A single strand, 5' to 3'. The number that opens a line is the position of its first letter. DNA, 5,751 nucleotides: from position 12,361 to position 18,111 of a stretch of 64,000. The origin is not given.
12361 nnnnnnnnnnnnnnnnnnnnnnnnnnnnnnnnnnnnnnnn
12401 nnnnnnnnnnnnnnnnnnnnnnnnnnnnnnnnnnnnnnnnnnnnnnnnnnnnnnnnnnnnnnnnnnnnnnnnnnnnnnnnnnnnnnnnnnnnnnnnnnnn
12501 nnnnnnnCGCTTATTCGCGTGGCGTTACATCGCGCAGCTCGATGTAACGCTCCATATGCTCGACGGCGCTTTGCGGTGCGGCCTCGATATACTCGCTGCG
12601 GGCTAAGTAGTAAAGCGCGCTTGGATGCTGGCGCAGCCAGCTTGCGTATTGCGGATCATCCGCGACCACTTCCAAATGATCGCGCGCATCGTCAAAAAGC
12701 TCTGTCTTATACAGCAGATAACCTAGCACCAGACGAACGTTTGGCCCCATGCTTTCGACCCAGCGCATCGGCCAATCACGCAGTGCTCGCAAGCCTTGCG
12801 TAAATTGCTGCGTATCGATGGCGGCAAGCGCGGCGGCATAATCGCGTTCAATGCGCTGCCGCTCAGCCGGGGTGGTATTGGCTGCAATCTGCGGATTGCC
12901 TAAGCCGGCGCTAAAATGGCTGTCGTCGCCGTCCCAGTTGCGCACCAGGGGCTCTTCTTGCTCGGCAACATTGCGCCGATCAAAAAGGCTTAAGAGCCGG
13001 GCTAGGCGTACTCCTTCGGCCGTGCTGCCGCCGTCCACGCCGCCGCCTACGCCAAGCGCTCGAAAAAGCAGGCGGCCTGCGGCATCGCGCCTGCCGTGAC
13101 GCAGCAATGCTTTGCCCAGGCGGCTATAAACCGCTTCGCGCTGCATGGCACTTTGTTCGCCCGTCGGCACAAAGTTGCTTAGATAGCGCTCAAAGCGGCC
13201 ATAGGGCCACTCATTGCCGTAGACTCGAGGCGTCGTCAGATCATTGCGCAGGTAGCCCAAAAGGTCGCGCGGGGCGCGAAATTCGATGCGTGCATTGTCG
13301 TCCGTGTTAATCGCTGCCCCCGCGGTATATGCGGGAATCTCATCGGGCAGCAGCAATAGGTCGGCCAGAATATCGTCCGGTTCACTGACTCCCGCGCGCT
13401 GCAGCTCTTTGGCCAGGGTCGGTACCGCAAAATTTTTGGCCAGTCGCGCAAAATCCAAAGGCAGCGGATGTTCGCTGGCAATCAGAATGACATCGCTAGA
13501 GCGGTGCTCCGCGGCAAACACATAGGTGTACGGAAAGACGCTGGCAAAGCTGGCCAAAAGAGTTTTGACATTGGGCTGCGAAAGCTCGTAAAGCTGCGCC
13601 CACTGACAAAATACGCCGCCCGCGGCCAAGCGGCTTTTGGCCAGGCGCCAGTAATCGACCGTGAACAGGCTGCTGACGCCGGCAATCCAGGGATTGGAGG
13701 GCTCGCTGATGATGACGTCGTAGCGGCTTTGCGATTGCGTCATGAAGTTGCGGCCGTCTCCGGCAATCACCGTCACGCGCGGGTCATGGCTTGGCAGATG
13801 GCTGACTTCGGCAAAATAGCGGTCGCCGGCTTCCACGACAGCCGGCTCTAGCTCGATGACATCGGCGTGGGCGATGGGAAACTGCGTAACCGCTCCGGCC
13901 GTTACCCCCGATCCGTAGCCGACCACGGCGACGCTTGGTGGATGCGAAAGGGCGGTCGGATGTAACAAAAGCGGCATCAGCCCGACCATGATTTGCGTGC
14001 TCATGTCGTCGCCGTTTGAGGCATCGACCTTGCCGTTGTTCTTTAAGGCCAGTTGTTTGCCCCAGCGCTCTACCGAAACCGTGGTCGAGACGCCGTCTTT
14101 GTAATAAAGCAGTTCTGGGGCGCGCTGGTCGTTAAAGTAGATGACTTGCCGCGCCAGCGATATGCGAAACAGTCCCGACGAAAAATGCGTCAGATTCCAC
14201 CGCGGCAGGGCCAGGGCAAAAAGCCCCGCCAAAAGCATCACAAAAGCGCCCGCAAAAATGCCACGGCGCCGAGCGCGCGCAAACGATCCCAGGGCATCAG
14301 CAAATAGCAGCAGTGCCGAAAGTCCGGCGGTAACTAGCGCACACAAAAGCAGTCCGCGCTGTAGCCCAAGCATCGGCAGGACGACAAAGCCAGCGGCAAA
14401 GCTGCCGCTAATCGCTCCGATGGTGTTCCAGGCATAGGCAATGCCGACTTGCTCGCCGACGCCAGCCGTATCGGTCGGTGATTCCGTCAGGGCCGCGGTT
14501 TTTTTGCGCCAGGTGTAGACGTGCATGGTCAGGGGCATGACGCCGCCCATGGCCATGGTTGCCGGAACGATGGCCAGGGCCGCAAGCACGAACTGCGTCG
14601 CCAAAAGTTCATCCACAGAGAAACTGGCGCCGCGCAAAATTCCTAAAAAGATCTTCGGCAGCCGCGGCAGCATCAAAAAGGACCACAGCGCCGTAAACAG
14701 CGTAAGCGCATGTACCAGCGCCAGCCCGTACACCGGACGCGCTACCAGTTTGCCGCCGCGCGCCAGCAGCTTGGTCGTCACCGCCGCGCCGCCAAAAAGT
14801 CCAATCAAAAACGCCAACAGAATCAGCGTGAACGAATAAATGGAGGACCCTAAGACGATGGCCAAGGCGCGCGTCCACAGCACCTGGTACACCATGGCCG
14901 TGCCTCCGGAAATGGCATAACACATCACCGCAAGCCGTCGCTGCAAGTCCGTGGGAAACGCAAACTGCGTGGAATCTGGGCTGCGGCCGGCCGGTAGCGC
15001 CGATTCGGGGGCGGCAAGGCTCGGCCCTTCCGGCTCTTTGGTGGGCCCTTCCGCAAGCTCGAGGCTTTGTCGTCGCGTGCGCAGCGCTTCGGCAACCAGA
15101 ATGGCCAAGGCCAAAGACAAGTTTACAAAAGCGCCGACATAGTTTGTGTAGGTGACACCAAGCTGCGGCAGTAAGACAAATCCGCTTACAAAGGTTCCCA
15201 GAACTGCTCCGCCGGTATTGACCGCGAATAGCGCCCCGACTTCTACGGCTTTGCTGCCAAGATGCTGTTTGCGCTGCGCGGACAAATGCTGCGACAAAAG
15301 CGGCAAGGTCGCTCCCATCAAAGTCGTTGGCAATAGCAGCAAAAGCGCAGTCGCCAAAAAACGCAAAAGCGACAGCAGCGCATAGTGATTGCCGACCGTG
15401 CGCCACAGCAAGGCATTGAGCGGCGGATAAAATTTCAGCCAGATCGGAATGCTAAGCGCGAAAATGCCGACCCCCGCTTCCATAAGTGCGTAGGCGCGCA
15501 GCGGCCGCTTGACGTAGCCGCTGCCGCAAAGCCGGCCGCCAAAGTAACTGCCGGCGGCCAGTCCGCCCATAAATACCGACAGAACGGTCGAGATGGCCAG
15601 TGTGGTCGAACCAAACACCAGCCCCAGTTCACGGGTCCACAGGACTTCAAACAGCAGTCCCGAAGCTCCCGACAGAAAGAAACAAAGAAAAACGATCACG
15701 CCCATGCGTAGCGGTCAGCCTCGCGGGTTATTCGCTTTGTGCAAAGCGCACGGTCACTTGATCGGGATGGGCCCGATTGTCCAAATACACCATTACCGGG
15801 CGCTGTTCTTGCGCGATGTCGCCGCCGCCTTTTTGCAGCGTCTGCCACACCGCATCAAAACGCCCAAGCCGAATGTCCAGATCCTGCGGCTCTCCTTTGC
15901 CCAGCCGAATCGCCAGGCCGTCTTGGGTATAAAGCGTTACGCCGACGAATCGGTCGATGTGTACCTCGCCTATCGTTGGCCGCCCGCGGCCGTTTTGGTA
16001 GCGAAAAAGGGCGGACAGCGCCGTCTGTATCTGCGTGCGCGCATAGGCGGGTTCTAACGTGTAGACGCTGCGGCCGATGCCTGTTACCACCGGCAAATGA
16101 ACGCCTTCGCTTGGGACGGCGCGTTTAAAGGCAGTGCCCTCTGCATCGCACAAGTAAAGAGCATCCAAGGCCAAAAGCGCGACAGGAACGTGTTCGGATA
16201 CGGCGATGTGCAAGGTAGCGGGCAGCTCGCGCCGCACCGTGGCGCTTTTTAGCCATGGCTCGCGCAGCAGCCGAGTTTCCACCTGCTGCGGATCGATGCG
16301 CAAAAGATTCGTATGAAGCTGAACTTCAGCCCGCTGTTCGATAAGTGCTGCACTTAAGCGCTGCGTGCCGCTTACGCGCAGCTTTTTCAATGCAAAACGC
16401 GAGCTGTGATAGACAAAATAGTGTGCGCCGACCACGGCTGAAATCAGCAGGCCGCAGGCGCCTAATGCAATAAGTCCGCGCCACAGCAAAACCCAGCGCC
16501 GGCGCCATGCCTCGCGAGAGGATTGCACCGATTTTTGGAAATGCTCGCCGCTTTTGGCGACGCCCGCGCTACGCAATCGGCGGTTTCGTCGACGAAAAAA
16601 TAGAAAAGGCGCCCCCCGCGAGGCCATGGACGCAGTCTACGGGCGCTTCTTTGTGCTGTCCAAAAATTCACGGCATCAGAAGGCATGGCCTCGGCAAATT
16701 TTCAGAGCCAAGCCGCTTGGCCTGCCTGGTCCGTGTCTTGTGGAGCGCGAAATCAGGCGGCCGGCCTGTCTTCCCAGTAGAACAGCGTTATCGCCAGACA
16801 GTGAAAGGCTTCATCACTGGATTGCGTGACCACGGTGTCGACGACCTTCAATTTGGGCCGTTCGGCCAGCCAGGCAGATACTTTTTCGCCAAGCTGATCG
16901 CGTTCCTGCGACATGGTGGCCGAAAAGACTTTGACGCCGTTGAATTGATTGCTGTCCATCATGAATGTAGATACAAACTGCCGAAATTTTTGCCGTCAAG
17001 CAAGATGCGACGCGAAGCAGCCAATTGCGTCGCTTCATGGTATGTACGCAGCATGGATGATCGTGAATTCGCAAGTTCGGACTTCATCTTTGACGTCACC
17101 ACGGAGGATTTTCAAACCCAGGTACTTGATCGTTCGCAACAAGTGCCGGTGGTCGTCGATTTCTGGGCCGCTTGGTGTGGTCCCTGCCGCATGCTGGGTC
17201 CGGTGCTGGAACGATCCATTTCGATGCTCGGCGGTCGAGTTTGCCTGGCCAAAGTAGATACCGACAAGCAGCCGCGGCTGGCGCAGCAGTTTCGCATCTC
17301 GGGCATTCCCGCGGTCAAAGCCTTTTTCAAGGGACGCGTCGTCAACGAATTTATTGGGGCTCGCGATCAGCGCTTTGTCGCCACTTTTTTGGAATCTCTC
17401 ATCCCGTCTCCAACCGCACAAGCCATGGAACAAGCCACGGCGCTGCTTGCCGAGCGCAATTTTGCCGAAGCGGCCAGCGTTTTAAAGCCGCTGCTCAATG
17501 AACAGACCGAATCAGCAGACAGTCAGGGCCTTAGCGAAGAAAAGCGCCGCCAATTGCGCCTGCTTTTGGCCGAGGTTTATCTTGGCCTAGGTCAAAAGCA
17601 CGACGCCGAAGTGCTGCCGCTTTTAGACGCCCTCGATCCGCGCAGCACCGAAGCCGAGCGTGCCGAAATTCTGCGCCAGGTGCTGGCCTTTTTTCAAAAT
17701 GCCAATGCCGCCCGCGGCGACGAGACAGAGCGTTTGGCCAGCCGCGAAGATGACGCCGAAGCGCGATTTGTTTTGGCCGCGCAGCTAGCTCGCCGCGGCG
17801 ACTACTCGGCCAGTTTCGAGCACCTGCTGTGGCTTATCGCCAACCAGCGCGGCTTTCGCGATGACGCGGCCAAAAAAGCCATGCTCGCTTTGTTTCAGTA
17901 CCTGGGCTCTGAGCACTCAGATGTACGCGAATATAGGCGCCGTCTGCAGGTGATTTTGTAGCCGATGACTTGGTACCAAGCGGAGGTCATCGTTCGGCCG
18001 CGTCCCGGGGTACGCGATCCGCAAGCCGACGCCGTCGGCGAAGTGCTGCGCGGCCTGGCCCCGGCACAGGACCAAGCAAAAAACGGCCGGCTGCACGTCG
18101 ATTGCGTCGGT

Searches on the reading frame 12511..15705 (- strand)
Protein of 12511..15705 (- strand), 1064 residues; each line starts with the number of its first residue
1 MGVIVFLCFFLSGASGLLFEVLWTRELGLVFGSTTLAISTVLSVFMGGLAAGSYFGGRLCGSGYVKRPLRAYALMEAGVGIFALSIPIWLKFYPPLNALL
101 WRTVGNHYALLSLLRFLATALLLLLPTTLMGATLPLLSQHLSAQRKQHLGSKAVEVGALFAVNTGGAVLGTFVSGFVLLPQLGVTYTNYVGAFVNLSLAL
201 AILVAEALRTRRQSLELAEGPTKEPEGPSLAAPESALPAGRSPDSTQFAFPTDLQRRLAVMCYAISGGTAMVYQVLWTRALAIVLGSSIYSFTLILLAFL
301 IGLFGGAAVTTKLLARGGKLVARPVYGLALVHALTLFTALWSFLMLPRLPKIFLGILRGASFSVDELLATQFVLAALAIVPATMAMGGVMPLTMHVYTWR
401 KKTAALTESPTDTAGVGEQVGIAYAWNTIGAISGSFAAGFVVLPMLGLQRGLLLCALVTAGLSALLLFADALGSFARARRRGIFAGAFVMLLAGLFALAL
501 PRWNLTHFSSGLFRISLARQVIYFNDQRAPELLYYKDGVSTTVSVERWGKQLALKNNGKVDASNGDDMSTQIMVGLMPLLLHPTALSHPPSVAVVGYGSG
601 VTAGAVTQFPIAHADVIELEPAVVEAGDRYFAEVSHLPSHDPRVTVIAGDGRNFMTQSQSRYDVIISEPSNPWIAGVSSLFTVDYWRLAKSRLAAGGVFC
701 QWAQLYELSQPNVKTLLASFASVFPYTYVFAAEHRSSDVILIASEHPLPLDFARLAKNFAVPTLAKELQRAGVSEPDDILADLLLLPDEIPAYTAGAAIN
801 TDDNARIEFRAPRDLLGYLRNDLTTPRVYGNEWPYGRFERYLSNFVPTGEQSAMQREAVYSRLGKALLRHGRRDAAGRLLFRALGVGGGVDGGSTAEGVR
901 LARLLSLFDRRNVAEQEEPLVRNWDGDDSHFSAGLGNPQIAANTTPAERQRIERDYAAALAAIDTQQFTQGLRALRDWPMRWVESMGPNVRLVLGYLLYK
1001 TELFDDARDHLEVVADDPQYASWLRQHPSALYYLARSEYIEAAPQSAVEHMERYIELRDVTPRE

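Call 11: search_protein_families(library=pfam, proteins=[window:12511-15705:-])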
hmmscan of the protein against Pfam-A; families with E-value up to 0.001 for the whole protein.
window:12511-15705:- (1064 aa): 1 family
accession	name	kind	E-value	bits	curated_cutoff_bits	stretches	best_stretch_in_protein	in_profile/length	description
PF01564.23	Spermine_synth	-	6.2e-19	68.7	22.9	1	573-731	7-160/186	Spermine/spermidine synthase domain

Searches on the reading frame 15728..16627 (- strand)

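Call 11: search_protein_families(library=pfam, proteins=[window:15728-16627:-])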
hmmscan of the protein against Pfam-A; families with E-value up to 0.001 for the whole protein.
window:15728-16627:- (299 aa): 2 families
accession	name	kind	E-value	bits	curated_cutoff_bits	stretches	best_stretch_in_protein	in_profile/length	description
PF08478.15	POTRA_1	-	1.6e-18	67.2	23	1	78-146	1-69/69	POTRA domain, FtsQ-type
PF03799.20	FtsQ_DivIB_C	-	9.5e-09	36.6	21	1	157-266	9-105/114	Cell division protein FtsQ/DivIB, C-terminal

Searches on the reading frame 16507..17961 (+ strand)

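Call 34: search_protein_families(library=pfam, proteins=[window:16507-17961:+], max_evalue=0.00001)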
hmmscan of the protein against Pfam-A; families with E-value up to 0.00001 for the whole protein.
window:16507-17961:+ (484 aa): 2 families
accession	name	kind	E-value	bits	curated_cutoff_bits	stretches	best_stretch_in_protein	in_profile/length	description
PF00085.26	Thioredoxin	-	6.6e-24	84.3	23.5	1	196-295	4-101/103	Thioredoxin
PF14561.12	TPR_20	-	5.9e-18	65.4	25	1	407-484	12-89/90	Tetratricopeptide repeat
